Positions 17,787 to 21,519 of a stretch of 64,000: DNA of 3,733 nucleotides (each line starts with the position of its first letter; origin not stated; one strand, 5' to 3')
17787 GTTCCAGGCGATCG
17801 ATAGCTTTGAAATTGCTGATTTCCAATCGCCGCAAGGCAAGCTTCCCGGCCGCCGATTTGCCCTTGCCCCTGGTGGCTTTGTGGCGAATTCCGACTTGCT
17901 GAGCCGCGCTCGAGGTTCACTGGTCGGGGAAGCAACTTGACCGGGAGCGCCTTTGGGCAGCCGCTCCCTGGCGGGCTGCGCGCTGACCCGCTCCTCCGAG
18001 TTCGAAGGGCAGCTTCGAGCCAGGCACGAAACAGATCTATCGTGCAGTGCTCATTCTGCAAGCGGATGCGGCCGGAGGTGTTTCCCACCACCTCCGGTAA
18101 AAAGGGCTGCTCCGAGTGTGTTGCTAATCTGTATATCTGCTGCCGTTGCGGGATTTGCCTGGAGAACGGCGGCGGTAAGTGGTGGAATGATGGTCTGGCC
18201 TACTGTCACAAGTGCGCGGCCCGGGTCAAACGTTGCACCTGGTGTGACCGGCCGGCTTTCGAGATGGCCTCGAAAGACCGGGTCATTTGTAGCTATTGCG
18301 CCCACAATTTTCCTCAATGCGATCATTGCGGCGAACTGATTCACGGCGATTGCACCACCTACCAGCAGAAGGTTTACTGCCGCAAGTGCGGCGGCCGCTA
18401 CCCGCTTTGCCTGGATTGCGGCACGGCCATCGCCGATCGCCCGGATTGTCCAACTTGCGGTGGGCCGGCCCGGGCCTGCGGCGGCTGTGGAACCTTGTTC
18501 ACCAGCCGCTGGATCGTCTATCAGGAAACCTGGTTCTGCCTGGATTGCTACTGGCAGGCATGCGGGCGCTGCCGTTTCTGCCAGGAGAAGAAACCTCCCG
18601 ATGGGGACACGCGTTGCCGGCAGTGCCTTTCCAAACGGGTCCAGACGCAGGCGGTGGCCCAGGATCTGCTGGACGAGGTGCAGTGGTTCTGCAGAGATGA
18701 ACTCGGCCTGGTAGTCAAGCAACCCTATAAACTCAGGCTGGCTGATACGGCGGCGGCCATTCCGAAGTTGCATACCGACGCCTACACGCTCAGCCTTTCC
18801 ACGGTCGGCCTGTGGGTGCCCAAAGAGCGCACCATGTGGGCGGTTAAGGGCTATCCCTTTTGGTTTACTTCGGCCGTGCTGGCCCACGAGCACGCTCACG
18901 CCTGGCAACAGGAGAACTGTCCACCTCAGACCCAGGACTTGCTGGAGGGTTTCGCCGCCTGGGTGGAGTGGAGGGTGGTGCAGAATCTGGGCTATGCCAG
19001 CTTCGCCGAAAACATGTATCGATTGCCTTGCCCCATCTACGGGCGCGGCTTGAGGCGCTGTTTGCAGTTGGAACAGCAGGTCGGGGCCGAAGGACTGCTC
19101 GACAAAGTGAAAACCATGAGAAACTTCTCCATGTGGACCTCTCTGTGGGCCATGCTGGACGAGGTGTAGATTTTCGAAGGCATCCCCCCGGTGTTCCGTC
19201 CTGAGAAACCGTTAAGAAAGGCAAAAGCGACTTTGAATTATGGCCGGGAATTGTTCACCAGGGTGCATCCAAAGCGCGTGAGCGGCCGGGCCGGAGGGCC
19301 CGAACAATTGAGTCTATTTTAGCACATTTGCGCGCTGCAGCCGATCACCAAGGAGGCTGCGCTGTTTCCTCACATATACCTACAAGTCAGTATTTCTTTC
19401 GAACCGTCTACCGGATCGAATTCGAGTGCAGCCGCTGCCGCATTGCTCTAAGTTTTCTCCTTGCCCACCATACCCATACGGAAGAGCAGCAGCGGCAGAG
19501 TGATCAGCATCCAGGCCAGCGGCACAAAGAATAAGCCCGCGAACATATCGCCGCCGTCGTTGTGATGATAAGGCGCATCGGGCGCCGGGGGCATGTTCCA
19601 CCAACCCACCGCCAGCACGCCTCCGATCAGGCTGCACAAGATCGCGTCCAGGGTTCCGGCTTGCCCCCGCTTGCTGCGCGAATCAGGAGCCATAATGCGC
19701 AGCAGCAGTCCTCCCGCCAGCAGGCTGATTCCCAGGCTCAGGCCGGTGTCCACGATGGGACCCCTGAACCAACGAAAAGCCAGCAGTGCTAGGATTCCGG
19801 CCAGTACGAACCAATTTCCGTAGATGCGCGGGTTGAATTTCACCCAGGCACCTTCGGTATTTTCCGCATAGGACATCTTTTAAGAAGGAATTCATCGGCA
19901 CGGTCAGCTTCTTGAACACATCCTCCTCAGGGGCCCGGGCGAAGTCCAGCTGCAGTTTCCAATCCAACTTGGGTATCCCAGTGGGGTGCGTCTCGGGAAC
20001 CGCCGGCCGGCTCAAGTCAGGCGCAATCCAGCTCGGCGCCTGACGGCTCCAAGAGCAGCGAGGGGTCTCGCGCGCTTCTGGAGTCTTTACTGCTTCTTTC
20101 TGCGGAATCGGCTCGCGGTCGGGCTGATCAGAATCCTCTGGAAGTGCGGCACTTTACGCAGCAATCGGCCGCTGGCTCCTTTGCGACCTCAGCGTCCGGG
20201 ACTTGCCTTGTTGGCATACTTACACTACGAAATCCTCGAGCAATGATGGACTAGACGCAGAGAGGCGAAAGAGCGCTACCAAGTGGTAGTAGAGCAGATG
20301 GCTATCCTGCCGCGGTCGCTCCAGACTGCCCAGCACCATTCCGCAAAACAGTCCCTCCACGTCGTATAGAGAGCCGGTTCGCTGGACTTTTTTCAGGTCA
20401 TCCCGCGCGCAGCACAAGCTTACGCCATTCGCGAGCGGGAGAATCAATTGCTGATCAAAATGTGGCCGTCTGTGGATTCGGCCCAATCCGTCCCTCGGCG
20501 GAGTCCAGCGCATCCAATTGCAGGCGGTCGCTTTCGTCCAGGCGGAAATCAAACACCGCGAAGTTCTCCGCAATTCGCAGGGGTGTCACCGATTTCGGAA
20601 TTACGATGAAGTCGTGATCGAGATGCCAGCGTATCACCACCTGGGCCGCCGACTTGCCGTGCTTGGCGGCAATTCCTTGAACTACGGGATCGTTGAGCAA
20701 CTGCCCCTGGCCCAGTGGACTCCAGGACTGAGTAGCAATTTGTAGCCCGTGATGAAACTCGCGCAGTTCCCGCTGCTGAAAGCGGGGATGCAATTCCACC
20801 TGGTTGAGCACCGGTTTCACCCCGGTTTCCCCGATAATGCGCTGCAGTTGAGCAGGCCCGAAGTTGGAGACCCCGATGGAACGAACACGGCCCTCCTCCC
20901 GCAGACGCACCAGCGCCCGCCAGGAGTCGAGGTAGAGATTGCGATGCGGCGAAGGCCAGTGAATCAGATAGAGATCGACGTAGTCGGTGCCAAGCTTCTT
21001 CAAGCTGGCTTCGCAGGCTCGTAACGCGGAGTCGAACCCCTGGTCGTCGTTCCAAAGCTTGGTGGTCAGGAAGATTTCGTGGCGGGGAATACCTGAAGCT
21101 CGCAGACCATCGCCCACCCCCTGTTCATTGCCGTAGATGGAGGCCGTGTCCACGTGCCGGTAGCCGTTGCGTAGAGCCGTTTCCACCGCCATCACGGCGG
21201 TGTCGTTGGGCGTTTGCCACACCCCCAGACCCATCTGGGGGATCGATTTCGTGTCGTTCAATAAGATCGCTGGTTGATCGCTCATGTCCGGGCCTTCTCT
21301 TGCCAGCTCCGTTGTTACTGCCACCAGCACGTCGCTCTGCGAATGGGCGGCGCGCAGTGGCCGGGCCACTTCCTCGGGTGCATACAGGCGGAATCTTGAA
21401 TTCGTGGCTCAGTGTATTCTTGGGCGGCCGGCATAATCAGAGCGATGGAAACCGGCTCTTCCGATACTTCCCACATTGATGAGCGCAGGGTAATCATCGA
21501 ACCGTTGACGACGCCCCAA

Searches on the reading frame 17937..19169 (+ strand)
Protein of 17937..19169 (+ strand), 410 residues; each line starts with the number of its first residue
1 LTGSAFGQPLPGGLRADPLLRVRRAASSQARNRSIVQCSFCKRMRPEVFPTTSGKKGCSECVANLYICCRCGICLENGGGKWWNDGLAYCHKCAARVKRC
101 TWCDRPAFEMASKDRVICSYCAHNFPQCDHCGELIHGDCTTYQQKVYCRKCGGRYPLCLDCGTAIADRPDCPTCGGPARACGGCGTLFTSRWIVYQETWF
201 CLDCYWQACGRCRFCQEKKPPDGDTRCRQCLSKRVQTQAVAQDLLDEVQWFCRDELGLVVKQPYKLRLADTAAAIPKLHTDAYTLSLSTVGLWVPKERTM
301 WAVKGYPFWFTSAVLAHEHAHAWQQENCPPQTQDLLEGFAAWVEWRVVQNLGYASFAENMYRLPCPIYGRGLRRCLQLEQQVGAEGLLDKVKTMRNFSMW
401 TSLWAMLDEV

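Call 26: search_protein_families(library=pfam, proteins=[window:17937-19169:+], max_evalue=0.001)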
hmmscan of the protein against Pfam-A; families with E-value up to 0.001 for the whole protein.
window:17937-19169:+ (410 aa): 1 family
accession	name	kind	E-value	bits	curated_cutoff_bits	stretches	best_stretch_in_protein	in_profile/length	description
PF12315.14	DA1-like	-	0.00035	20.5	25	0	305-328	87-110/213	Protein DA1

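Call 102: search_protein_families(library=pfam, proteins=[window:17937-19169:+], max_evalue=0.001)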
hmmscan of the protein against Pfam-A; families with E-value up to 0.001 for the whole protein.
window:17937-19169:+ (410 aa): 1 family
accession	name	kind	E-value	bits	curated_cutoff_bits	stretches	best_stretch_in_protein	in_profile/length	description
PF12315.14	DA1-like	-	0.00035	20.5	25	0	305-328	87-110/213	Protein DA1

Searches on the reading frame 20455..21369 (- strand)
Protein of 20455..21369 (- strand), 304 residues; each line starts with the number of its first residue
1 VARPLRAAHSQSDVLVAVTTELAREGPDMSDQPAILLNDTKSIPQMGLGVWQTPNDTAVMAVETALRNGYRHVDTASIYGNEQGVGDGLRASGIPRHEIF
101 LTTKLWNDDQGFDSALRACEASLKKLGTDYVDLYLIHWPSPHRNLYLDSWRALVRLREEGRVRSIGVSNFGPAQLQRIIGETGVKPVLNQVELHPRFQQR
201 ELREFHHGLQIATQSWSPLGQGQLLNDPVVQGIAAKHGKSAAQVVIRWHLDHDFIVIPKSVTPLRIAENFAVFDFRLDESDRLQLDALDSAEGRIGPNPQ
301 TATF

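Call 26: search_protein_families(library=pfam, proteins=[window:20455-21369:-], max_evalue=0.001)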
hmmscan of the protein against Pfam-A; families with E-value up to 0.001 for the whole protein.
window:20455-21369:- (304 aa): 1 family
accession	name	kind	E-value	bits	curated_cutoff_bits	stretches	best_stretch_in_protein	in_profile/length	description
PF00248.27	Aldo_ket_red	-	1.8e-51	175.4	24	1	46-288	2-289/291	Aldo/keto reductase family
